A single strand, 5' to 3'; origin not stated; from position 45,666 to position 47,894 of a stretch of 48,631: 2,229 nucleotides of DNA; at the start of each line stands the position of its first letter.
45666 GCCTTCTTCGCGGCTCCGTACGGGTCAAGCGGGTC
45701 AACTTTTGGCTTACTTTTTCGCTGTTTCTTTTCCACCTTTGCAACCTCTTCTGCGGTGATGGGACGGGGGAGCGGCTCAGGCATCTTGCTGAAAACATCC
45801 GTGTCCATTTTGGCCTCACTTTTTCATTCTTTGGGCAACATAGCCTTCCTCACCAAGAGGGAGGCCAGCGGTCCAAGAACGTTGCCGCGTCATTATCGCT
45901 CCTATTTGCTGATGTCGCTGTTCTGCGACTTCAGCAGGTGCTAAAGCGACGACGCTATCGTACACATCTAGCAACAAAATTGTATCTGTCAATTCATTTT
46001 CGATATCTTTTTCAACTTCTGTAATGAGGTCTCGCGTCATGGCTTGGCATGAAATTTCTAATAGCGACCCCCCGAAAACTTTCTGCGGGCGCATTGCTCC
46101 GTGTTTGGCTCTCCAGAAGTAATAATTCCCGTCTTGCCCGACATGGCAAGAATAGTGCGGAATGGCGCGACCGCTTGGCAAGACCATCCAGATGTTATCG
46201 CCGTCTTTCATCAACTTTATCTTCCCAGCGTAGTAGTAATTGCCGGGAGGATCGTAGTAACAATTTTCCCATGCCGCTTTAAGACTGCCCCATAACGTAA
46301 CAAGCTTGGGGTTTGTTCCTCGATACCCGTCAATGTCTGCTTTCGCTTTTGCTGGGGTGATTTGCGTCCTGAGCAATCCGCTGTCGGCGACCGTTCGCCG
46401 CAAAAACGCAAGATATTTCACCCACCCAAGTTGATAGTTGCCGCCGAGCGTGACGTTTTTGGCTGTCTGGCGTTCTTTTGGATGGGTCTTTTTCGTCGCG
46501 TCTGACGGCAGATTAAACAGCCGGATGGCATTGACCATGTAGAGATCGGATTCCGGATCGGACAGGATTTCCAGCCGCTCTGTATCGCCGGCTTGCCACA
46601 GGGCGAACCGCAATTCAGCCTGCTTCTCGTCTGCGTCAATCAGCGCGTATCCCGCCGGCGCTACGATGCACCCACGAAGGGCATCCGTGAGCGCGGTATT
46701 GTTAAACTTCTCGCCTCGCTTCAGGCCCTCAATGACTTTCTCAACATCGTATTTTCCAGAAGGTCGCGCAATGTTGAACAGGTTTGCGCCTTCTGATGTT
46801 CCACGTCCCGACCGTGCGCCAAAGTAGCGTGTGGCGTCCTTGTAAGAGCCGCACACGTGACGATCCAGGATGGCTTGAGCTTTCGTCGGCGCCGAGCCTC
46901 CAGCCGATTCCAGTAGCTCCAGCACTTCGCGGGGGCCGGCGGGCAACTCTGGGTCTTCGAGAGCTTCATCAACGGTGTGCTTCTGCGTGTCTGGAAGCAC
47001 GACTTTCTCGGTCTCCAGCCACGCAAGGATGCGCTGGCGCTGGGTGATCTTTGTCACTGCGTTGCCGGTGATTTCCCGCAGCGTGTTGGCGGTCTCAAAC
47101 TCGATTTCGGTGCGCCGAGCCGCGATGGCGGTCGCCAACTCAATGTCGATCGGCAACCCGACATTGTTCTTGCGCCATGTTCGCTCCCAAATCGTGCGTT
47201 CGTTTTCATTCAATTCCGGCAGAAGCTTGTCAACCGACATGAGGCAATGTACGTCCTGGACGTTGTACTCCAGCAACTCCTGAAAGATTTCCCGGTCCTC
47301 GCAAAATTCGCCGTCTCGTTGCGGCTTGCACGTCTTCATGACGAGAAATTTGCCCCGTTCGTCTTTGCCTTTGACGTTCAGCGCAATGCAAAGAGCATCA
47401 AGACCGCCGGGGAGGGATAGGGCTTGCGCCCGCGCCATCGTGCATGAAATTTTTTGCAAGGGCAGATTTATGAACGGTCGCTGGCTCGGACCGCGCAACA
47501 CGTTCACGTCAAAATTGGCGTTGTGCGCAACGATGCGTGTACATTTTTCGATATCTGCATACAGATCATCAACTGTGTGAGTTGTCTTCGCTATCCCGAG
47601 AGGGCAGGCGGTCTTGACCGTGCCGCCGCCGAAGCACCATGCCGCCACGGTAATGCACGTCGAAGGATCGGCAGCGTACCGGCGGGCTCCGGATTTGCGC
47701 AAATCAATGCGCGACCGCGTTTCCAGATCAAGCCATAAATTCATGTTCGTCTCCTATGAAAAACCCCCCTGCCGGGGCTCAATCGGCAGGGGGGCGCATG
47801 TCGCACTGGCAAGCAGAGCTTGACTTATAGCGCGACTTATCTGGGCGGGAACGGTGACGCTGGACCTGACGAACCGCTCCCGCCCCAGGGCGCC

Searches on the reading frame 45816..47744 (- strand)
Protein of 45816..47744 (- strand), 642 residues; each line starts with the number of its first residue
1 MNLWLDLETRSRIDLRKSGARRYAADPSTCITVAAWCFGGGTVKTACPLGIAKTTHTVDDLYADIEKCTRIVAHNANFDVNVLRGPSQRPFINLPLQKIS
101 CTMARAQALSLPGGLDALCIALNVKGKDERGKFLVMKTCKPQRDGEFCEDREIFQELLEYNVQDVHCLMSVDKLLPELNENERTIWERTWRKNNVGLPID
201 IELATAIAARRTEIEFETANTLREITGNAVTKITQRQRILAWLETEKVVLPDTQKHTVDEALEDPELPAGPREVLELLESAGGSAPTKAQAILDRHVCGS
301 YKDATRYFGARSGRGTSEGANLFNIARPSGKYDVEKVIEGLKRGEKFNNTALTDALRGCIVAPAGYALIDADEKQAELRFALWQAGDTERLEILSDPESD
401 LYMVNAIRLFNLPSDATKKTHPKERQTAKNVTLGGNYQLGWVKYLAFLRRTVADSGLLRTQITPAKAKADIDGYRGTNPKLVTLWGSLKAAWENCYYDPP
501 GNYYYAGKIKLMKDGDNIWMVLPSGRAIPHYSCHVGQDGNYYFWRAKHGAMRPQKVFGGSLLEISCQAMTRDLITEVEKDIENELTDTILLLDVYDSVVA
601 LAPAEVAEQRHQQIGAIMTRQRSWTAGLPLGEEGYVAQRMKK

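Call 21: search_protein_families(library=phrogs, proteins=[window:45816-47744:-])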
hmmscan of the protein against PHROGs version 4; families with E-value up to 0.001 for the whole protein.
window:45816-47744:- (642 aa): 4 families
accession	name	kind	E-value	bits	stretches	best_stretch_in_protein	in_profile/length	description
phrog_17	-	DNA, RNA and nucleotide metabolism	5.5e-63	214.5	1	3-637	673-1227/1445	DNA polymerase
phrog_10285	-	DNA, RNA and nucleotide metabolism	2.2e-20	74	1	351-639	40-317/321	DNA polymerase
phrog_7766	-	DNA, RNA and nucleotide metabolism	2.2e-16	60.9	1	469-642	10-185/186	DNA polymerase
phrog_403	-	DNA, RNA and nucleotide metabolism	2.5e-06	27.6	1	26-171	97-242/321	DNA polymerase exonuclease subunit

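Call 48: find_related_loci(query=window:45816-47744:-, collection=viral_contigs, flank=9000)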
Query window:45816-47744:- (642 aa) in viral_contigs; peptide patterns used: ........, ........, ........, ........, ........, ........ (x = any residue, [..] = any of these).
14 stretches matched a pattern; 5 encode a relative of the query (tblastn E <= 1e-3); 5 distinct loci.
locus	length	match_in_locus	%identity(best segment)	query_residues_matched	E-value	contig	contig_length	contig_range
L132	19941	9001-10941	60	2-642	0e+0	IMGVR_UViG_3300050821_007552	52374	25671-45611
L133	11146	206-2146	60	2-642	0e+0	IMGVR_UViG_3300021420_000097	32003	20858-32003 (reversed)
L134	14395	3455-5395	60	2-642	0e+0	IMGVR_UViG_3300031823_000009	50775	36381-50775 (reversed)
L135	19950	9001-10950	54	6-642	0e+0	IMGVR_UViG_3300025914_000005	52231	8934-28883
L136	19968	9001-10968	52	2-642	0e+0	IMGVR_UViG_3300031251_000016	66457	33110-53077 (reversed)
